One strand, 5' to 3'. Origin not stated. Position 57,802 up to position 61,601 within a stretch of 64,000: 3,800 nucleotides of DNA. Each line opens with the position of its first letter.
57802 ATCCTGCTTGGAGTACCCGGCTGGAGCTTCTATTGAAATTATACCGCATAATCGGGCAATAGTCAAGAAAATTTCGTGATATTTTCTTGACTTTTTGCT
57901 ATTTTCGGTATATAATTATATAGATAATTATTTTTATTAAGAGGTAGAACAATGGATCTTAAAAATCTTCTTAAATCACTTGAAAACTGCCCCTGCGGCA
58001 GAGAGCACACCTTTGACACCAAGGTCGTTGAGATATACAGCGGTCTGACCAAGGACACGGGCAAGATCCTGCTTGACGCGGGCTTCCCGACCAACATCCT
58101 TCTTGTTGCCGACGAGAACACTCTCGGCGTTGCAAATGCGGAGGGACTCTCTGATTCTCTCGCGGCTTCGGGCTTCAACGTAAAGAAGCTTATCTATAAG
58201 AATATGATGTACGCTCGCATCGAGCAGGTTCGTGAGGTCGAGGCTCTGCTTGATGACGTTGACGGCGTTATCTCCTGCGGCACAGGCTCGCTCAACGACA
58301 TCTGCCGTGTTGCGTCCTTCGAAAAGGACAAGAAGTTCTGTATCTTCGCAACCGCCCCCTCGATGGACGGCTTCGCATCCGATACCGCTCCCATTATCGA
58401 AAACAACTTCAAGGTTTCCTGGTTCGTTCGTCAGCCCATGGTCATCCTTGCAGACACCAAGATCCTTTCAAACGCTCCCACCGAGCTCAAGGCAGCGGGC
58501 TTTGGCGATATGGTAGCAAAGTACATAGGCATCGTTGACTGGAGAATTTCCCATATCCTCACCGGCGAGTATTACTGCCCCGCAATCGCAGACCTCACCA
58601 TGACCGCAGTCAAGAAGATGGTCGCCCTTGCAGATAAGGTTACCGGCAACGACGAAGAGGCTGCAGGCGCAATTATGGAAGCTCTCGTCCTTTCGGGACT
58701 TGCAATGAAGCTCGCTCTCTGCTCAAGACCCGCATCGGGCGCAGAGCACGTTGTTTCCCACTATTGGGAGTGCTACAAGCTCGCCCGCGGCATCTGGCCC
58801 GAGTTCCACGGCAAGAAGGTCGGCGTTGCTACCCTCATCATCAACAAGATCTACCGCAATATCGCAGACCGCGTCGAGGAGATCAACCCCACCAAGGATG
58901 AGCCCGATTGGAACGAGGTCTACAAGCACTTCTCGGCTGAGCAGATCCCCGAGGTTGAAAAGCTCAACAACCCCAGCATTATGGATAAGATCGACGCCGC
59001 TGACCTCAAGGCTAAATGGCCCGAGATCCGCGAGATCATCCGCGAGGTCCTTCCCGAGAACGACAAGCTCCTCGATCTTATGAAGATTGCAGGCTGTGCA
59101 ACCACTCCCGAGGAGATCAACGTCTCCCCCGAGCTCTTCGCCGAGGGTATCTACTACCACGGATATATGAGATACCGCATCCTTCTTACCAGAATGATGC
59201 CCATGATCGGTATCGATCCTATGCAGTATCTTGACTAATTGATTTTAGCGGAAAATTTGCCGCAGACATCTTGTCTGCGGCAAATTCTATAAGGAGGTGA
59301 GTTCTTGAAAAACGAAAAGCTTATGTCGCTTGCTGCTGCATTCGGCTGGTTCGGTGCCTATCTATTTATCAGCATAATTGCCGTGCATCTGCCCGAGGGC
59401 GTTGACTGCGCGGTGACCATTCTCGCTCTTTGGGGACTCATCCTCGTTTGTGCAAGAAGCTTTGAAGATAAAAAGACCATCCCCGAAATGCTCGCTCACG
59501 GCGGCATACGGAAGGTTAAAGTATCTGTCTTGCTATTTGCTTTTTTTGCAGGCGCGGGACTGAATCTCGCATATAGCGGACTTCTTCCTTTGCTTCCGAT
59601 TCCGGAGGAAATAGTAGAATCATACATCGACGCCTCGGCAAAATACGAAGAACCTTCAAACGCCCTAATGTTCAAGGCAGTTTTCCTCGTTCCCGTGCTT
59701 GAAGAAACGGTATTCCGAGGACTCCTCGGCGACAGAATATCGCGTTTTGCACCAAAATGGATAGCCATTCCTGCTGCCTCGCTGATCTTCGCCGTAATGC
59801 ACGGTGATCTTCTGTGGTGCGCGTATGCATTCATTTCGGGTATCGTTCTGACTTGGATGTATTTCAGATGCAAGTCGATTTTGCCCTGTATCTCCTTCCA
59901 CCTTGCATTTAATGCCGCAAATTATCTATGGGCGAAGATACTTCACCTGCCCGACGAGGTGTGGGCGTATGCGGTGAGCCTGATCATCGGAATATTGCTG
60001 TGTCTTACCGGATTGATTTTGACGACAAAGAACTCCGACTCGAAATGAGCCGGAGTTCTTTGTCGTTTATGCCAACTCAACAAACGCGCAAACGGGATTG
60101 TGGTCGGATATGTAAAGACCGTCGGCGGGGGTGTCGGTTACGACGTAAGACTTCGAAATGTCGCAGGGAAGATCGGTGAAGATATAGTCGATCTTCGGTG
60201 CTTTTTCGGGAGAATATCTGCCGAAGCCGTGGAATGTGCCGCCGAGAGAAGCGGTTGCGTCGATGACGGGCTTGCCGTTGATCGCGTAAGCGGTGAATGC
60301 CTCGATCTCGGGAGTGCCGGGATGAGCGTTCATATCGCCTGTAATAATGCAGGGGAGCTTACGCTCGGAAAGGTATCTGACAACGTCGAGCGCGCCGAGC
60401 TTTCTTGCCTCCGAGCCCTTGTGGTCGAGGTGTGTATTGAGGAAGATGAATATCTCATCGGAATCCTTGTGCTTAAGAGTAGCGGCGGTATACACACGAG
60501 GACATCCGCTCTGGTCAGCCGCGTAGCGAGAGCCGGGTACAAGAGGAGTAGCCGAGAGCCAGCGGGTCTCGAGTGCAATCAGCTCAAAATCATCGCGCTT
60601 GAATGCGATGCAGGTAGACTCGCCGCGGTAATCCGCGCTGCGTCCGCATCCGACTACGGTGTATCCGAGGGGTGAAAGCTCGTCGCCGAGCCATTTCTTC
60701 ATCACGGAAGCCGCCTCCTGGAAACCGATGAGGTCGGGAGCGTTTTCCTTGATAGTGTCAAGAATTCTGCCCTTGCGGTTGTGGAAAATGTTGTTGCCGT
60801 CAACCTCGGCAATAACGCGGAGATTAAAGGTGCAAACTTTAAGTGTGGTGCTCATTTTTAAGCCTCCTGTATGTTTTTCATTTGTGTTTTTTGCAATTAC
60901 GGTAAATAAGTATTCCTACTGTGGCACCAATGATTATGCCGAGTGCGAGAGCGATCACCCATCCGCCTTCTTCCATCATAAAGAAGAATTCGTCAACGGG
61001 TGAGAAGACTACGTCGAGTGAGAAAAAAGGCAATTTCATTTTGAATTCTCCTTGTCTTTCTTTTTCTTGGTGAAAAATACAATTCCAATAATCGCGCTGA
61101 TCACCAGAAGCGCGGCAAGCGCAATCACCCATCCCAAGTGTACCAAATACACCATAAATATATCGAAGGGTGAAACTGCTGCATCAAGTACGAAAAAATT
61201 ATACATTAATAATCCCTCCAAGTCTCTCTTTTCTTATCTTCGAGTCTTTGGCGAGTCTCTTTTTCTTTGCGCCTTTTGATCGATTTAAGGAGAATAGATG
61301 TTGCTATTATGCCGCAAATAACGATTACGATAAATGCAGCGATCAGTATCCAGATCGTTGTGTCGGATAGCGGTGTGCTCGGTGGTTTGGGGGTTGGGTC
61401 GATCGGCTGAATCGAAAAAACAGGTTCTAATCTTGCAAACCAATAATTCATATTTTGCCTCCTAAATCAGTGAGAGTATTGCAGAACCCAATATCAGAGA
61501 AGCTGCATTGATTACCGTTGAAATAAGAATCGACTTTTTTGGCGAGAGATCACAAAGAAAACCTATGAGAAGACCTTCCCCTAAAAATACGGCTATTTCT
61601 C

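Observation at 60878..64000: ECF sigma/anti-sigma operon continuing into two uncharacterised membrane proteins and three translationally coupled paralogous mini-proteins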

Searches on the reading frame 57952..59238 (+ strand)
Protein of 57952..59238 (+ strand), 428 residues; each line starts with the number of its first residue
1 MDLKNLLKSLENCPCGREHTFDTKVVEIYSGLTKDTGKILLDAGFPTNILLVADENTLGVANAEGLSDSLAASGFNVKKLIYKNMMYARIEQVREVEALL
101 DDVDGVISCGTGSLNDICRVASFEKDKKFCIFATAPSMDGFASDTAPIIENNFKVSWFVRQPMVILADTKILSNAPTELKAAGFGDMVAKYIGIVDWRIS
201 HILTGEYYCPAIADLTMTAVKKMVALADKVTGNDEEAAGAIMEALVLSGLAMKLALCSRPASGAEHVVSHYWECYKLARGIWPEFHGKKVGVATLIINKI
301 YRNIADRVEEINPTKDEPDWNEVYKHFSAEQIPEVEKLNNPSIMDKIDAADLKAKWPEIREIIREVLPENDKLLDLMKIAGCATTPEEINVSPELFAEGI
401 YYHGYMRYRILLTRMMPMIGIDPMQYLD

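Call 80: search_protein_families(library=pfam, proteins=[window:57952-59238:+], max_evalue=0.001)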
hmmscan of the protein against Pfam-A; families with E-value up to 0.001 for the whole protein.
window:57952-59238:+ (428 aa): 2 families
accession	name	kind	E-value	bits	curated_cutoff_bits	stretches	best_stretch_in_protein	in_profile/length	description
PF13685.12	Fe-ADH_2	-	6.7e-25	88.3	28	1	29-176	3-149/149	Iron-containing alcohol dehydrogenase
PF00465.25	Fe-ADH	-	0.00025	21.1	31.3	1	32-126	10-104/168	Iron-containing alcohol dehydrogenase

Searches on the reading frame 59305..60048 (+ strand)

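Call 5: search_protein_families(library=ncbifam, proteins=[window:59305-60048:+], max_evalue=0.1)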
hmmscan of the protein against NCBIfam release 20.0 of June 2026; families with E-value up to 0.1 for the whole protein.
window:59305-60048:+ (247 aa): 8 families
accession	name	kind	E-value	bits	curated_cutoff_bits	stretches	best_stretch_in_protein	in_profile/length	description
NF041647.1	ABC_perm_CPBP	equivalog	1.3e-17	63.8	435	1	6-210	420-634/636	ABC transporter permease subunit/CPBP intramembrane protease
NF033192.3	CPBP_JDVT_MrtJ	equivalog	1.1e-11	45.3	75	1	124-206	3-95/98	JDVT-CTERM system glutamic-type intramembrane protease MrtJ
NF040589.1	CPBP_Synerg_MrtS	equivalog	2.4e-10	40.9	130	1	124-203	78-160/170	Synerg-CTERM system glutamic-type intramembrane protease MrtS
NF046050.1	CPBP_fam_MroQ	equivalog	9.1e-07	28.5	270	1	129-206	137-220/243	intramembrane glutamic endopeptidase MroQ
TIGR03008.1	pepcterm_CAAX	equivalog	3.7e-06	27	81.05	1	123-205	121-208/222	CAAX prenyl protease-related protein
NF040914.1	Mrt_core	domain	6.4e-05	23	100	1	122-206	4-101/108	myxosortase family intramembrane protease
NF040590.1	CPBP_Pyro_MrtA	exception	6.8e-05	23.2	200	1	124-199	104-181/194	CPBP family archaeomyxosortase MrtA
NF052640.1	CPBP_M949_0222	equivalog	0.0052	16.7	220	1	107-141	46-79/213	M949_0222 family glutamic-type intramembrane endopeptidase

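Call 80: search_protein_families(library=pfam, proteins=[window:59305-60048:+], max_evalue=0.001)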
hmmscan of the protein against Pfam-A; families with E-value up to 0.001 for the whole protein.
window:59305-60048:+ (247 aa): 1 family
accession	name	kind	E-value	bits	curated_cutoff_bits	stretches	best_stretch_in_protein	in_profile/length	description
PF02517.21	Rce1-like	-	1.1e-18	67.7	22.4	1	121-204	7-92/93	Type II CAAX prenyl endopeptidase Rce1-like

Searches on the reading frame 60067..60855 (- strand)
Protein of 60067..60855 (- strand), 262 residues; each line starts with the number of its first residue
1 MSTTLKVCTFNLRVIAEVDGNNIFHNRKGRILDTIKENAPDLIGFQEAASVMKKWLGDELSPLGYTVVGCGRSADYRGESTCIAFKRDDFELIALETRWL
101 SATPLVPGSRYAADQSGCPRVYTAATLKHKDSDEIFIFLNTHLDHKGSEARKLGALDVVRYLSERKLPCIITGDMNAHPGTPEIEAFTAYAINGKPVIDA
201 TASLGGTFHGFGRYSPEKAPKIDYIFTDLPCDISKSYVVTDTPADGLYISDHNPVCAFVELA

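Call 4: search_protein_families(library=pfam, proteins=[window:60067-60855:-], max_evalue=0.1)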
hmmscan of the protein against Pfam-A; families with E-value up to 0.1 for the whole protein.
window:60067-60855:- (262 aa): 1 family
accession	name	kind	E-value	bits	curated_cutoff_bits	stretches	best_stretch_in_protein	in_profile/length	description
PF03372.29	Exo_endo_phos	-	7.2e-11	42.7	24.5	1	9-252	2-225/225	Endonuclease/Exonuclease/phosphatase family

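Call 5: search_protein_families(library=ncbifam, proteins=[window:60067-60855:-], max_evalue=0.1)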
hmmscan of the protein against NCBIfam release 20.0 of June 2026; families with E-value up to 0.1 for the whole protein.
window:60067-60855:- (262 aa): 3 families
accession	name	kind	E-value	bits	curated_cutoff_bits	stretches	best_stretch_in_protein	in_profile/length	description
TIGR00633.1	xth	equivalog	0.00071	19.2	99.05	0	6-78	2-67/255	exodeoxyribonuclease III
TIGR00195.1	exoDNase_III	equivalog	0.048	13.3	182.55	0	26-71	13-58/254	exodeoxyribonuclease III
NF003202.0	PRK04169.1-6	equivalog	0.061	12.8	353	1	42-94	116-166/254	phosphoglycerol geranylgeranyltransferase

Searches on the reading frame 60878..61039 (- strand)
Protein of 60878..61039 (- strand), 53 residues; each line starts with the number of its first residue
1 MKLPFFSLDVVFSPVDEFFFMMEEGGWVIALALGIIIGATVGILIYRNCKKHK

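Call 5: search_protein_families(library=ncbifam, proteins=[window:60878-61039:-], max_evalue=0.1)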
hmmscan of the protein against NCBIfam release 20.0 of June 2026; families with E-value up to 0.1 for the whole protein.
window:60878-61039:- (53 aa): 2 families
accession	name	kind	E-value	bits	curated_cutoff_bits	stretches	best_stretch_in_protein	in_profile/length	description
NF053525.1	thylo_ssr2422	subfamily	0.017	15.6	38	1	27-45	55-73/77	ssr2422 family thylakoid membrane protein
NF001843.0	PRK00567.1-4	equivalog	0.068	13.3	142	1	25-44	13-32/135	large-conductance mechanosensitive channel protein MscL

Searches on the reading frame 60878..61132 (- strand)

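Call 4: search_protein_families(library=pfam, proteins=[window:60878-61132:-], max_evalue=0.1)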
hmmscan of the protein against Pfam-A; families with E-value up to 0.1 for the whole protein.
window:60878-61132:- (84 aa): 1 family
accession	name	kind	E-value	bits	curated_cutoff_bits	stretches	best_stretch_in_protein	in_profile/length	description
PF11980.13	DUF3481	-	0.061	13.6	28.5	0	62-82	24-44/82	C-terminal domain of neuropilin glycoprotein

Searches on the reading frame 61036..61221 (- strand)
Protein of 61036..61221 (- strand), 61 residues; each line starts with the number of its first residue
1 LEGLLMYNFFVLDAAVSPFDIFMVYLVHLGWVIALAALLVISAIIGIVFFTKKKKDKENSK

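Call 4: search_protein_families(library=pfam, proteins=[window:61036-61221:-], max_evalue=0.1)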
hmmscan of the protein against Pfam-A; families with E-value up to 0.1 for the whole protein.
window:61036-61221:- (61 aa): 2 families
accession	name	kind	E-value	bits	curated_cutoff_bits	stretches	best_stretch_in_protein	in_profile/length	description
PF05454.16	DAG1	-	0.051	13.4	23.3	1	24-57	144-177/290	Dystroglycan (Dystrophin-associated glycoprotein 1)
PF00746.26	Gram_pos_anchor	-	0.092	13.2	20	0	35-57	22-43/43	LPXTG cell wall anchor motif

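Call 5: search_protein_families(library=ncbifam, proteins=[window:61036-61206:-], max_evalue=0.1)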
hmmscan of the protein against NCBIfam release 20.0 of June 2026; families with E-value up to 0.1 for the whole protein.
window:61036-61206:- (56 aa): 5 families
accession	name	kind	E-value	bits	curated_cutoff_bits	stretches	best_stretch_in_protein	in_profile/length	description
TIGR00776.1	RhaT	subfamily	0.0082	15.3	319.6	1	21-53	235-267/290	RhaT/GlcU family sugar-proton symporter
TIGR01495.1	ETRAMP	paralog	0.022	14.7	32.75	1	27-55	57-84/85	ETRAMP family protein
TIGR03065.1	srtB_sig_QVPTGV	subfamily_domain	0.025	14.2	21.35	1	32-50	14-32/32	QVPTGV class sortase B protein-sorting domain-containing protein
NF058676.1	BaGTA_endo_BgtA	equivalog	0.065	12.7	315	1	28-52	194-218/220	gene transfer agent endolysin BgtA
TIGR01167.1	LPXTG_anchor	domain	0.067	13.9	15.9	1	27-50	12-33/34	LPXTG cell wall anchor domain-containing protein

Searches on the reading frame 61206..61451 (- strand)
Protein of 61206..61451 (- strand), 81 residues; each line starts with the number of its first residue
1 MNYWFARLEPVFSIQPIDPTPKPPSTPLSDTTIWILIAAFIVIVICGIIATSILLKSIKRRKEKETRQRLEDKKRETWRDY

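Call 4: search_protein_families(library=pfam, proteins=[window:61206-61451:-], max_evalue=0.1)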
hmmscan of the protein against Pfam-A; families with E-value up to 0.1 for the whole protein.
window:61206-61451:- (81 aa): 9 families
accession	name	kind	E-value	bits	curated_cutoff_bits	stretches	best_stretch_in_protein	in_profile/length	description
PF15820.10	ECSCR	-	0.044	14.1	27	1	24-67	15-58/104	Endothelial cell-specific chemotaxis regulator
PF13347.12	MFS_2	-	0.048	12.6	27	1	27-69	165-208/427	MFS/sugar transport protein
PF14316.11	DUF4381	-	0.051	14.3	27.2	1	22-73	10-58/145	Domain of unknown function (DUF4381)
PF05961.16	Chordopox_A13L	-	0.056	14.1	24.1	1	37-68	2-33/69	Chordopoxvirus A13L protein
PF11862.13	DUF3382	-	0.063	14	28.9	1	31-70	35-74/97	Domain of unknown function (DUF3382)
PF12877.12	KIAA1549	-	0.063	12.1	24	1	14-62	245-290/676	UPF0606 protein KIAA1549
PF06143.16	Baculo_11_kDa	-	0.067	13.2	28.4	1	35-74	38-75/84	Baculovirus 11 kDa family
PF06749.17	DUF1218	-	0.09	13.7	25.3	1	31-68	30-67/95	Protein of unknown function (DUF1218)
PF20456.3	DUF6709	-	0.093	12.1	27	0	30-72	185-224/339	Family of unknown function (DUF6709)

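Call 5: search_protein_families(library=ncbifam, proteins=[window:61206-61451:-], max_evalue=0.1)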
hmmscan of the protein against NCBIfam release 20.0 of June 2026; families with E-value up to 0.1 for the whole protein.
window:61206-61451:- (81 aa): 6 families
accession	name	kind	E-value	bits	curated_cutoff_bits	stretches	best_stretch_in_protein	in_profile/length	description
NF045939.1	MHJ_0274_fam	hypoth_equivalog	2.7e-05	24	80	1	32-81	2-50/165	MHJ_0274 family protein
TIGR04370.1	glyco_rpt_poly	subfamily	0.022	13.8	40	1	27-64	38-75/396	oligosaccharide repeat unit polymerase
NF003155.0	PRK04125.1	equivalog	0.033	13.9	136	1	34-74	97-137/141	antiholin-like murein hydrolase modulator LrgA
NF045844.1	BC85_0335_fam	subfamily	0.038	13.6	65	1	34-70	2-38/215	BC85_0335 family putative methyltransferase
TIGR03750.1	conj_TIGR03750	hypoth_equivalog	0.039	13.9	70.75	1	32-64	47-79/111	TIGR03750 family conjugal transfer protein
NF040668.1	regulator_TseB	equivalog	0.043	13.5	200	1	32-77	4-49/161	cell wall elongation/penicillin-binding protein regulator TseB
